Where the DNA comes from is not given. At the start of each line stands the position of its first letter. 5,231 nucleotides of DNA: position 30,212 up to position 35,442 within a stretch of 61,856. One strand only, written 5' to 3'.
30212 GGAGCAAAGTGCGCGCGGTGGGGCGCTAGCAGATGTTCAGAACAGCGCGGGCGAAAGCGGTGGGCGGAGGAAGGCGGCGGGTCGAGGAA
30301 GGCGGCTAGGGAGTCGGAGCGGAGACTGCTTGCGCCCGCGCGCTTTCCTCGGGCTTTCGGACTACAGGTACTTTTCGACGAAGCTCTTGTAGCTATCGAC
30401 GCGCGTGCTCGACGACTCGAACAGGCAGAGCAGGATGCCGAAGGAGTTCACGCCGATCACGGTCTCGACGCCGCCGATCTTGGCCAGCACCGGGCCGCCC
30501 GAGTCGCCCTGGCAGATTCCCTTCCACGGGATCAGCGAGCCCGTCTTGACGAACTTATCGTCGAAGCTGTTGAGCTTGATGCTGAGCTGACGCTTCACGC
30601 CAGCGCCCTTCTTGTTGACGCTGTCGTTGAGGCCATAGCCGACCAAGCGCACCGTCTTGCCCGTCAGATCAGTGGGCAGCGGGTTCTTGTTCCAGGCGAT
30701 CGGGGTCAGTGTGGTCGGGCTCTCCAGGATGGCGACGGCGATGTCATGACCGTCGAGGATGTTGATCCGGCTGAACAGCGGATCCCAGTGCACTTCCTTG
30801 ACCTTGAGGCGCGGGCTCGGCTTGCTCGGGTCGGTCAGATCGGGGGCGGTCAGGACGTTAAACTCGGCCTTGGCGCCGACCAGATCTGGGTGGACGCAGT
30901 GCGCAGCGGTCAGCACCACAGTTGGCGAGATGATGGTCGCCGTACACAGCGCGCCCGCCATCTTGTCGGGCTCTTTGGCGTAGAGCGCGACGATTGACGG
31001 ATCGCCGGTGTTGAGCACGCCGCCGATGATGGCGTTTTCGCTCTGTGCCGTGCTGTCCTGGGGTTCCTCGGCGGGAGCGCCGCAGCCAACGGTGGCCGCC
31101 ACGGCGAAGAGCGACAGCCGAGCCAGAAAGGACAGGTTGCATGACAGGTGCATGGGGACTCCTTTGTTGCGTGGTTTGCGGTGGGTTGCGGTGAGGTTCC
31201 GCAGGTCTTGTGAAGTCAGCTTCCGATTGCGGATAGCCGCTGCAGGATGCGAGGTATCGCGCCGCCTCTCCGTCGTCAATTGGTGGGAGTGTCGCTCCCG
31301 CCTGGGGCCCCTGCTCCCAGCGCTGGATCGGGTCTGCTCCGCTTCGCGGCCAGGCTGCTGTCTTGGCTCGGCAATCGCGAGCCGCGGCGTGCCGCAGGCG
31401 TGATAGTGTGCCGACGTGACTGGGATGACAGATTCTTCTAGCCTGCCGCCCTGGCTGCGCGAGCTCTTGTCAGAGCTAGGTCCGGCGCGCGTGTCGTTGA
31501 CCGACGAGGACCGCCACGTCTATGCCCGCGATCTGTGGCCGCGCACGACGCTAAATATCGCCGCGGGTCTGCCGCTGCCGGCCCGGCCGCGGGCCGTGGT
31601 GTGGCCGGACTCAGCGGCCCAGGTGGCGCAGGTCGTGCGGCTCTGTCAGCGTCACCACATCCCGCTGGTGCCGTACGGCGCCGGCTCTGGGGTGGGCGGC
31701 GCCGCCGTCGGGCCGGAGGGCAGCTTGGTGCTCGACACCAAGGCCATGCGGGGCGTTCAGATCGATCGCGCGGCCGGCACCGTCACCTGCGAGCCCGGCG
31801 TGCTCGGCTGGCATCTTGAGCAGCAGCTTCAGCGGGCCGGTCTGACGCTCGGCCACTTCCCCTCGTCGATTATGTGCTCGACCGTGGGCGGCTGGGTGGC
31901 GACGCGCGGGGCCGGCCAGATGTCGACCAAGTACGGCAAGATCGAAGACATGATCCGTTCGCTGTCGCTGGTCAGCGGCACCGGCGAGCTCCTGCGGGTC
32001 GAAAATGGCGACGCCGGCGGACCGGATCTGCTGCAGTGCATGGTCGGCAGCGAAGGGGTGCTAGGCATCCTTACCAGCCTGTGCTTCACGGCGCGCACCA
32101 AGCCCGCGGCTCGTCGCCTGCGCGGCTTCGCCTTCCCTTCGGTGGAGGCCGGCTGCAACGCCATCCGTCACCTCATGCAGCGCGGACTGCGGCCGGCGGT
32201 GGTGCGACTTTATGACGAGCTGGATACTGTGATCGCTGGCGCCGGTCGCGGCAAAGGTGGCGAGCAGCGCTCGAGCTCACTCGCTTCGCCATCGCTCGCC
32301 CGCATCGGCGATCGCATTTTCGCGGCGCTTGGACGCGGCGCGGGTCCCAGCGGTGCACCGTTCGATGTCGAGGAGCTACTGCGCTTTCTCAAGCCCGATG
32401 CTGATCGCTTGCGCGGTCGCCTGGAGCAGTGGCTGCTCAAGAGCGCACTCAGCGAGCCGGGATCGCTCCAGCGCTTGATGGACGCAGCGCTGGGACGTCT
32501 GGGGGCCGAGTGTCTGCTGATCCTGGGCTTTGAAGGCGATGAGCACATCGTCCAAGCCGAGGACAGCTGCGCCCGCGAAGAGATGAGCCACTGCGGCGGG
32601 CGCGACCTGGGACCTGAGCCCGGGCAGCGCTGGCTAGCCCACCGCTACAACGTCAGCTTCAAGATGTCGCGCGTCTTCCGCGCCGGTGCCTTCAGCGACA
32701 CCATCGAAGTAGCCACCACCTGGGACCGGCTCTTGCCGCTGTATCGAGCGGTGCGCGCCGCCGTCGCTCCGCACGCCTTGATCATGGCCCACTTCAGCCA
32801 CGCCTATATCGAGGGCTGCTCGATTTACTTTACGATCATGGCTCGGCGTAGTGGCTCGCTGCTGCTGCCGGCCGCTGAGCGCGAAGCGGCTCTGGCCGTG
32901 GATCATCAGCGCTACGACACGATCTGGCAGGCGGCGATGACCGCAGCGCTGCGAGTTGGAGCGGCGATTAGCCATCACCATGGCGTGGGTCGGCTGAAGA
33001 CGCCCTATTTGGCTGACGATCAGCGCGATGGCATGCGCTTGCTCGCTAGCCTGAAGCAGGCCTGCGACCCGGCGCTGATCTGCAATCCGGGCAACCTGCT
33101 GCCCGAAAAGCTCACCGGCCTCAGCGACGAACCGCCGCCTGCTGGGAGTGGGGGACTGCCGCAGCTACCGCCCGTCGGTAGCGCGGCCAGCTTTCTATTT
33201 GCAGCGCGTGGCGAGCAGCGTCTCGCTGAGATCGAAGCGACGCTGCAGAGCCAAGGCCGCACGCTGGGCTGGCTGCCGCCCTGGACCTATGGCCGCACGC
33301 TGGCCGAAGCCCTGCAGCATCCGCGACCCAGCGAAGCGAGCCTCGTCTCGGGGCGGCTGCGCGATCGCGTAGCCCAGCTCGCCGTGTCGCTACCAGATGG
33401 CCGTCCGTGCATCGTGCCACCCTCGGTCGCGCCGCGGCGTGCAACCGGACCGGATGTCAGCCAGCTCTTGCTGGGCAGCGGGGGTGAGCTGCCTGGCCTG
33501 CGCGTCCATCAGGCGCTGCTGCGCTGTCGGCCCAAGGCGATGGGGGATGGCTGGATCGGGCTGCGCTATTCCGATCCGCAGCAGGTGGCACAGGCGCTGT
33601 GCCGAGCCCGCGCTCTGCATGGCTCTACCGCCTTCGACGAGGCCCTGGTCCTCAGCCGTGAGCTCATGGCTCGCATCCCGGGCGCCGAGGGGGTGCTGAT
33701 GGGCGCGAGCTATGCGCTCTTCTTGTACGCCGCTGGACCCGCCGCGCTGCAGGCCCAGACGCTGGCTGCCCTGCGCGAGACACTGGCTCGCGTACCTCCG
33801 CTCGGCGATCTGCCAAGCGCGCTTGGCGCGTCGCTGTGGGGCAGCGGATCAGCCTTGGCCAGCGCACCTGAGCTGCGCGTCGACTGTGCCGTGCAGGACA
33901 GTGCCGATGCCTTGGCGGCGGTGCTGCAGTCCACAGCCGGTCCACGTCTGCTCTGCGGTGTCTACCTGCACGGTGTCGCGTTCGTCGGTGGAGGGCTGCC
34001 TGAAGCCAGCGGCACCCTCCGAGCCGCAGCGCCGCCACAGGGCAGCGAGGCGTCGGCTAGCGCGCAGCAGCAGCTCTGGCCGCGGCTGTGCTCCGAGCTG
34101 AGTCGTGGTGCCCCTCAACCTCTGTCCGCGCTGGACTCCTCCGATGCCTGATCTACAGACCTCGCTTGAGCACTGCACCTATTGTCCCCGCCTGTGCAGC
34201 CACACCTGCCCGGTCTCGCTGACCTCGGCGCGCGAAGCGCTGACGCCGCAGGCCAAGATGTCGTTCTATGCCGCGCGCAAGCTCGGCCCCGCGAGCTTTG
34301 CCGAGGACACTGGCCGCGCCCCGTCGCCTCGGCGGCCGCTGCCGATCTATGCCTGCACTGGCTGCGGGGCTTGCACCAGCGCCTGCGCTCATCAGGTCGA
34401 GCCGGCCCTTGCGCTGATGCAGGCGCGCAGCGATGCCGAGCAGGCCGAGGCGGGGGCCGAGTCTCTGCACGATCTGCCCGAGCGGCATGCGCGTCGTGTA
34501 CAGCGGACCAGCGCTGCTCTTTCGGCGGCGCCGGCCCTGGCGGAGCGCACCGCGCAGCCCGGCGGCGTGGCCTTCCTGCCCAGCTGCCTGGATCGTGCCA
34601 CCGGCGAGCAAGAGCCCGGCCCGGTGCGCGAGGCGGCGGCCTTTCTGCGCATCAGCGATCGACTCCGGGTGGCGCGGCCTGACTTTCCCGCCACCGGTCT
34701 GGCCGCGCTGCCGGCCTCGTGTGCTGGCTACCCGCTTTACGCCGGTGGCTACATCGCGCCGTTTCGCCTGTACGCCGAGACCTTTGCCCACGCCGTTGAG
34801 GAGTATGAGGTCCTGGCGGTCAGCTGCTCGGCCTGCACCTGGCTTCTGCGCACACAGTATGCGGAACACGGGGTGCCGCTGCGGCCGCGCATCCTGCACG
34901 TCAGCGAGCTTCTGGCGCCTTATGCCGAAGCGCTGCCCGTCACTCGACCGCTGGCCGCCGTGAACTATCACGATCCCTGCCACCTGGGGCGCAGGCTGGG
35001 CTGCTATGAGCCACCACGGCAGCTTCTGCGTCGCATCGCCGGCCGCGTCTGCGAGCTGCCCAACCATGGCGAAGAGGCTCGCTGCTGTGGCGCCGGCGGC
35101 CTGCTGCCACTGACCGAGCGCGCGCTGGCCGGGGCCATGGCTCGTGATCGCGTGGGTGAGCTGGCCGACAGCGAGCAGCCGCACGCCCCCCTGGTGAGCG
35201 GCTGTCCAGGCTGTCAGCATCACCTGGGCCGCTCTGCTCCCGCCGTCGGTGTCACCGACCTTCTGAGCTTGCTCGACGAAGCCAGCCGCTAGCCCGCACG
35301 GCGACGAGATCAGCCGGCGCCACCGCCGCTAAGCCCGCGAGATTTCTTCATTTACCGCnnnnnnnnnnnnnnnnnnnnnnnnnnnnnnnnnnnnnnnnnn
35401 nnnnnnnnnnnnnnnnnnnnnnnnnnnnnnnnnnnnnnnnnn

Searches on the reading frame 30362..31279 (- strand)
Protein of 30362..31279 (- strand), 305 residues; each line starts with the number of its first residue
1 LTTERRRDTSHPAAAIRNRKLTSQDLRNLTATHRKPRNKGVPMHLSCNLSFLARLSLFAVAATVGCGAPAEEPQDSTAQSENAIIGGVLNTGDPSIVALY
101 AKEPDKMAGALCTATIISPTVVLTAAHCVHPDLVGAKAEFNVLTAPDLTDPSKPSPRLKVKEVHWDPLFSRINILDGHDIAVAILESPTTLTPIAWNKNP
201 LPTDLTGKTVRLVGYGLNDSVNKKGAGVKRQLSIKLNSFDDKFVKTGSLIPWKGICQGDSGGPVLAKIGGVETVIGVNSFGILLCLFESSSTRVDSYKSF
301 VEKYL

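Call 63: search_protein_families(library=pfam, proteins=[window:30362-31279:-], max_evalue=0.001)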
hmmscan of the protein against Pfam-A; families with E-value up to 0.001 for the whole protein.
window:30362-31279:- (305 aa): 2 families
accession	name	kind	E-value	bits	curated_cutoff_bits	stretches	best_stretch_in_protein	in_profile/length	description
PF00089.32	Trypsin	-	2.3e-21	77.1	20.6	1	94-286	13-202/220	Trypsin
PF13365.12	Trypsin_2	-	9.9e-08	33.3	27.6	1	112-269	1-139/144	Trypsin-like peptidase domain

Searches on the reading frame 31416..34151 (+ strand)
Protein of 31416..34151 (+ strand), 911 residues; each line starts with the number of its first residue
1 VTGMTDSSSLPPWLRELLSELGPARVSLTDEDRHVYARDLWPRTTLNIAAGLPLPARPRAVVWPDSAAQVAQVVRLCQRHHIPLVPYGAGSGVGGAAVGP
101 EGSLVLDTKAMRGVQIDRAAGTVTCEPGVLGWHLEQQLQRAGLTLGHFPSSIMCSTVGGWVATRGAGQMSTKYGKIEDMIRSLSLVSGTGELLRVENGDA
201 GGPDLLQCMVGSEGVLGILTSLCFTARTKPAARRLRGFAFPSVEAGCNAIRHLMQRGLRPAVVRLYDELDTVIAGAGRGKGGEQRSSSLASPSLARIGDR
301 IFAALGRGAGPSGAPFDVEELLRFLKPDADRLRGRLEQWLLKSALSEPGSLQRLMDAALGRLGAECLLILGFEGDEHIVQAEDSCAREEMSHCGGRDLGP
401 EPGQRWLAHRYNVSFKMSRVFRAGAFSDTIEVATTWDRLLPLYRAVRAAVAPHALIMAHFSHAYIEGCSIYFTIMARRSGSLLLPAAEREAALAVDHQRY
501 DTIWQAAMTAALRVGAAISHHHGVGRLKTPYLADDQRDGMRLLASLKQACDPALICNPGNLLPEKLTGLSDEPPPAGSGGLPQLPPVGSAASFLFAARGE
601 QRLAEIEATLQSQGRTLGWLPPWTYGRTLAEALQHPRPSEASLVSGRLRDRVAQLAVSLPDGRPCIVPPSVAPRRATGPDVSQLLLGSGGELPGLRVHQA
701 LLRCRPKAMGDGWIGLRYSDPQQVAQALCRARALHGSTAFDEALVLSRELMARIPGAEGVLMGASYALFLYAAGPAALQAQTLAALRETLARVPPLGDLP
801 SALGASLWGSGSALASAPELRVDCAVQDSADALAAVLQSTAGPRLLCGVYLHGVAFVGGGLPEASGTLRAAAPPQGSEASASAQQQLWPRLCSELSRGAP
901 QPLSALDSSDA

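Call 64: search_protein_families(library=pfam, proteins=[window:31416-34151:+], max_evalue=0.001)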
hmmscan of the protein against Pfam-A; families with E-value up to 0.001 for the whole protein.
window:31416-34151:+ (911 aa): 2 families
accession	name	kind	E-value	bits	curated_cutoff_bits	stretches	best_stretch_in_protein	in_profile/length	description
PF01565.28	FAD_binding_4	-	3.6e-39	134.1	26.4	1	58-195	1-138/139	FAD binding domain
PF02913.24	FAD-oxidase_C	-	1e-31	111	21.2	2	362-560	58-247/248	FAD linked oxidases, C-terminal domain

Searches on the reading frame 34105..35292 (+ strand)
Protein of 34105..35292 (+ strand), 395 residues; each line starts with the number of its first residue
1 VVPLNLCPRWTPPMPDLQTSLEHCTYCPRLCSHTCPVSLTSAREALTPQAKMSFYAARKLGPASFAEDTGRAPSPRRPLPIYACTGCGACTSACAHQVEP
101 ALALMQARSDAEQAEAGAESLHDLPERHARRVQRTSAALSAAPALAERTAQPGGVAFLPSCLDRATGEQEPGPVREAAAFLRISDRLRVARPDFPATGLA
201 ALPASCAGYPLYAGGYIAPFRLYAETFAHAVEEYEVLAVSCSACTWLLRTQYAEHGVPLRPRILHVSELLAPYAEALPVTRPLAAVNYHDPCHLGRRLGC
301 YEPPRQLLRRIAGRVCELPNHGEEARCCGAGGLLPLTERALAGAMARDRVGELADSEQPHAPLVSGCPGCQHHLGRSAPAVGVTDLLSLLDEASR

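Call 64: search_protein_families(library=pfam, proteins=[window:34105-35292:+], max_evalue=0.001)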
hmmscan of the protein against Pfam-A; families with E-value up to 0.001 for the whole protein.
window:34105-35292:+ (395 aa): 3 families
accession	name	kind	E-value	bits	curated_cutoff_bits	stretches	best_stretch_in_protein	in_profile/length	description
PF02754.22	CCG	-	2.7e-16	59.9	20.6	1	286-374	1-84/85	Cysteine-rich domain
PF13183.11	Fer4_8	-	3.8e-07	31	27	1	21-97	2-67/68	4Fe-4S dicluster domain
PF13187.11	Fer4_9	-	0.00028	21.3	27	1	24-97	2-50/52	4Fe-4S dicluster domain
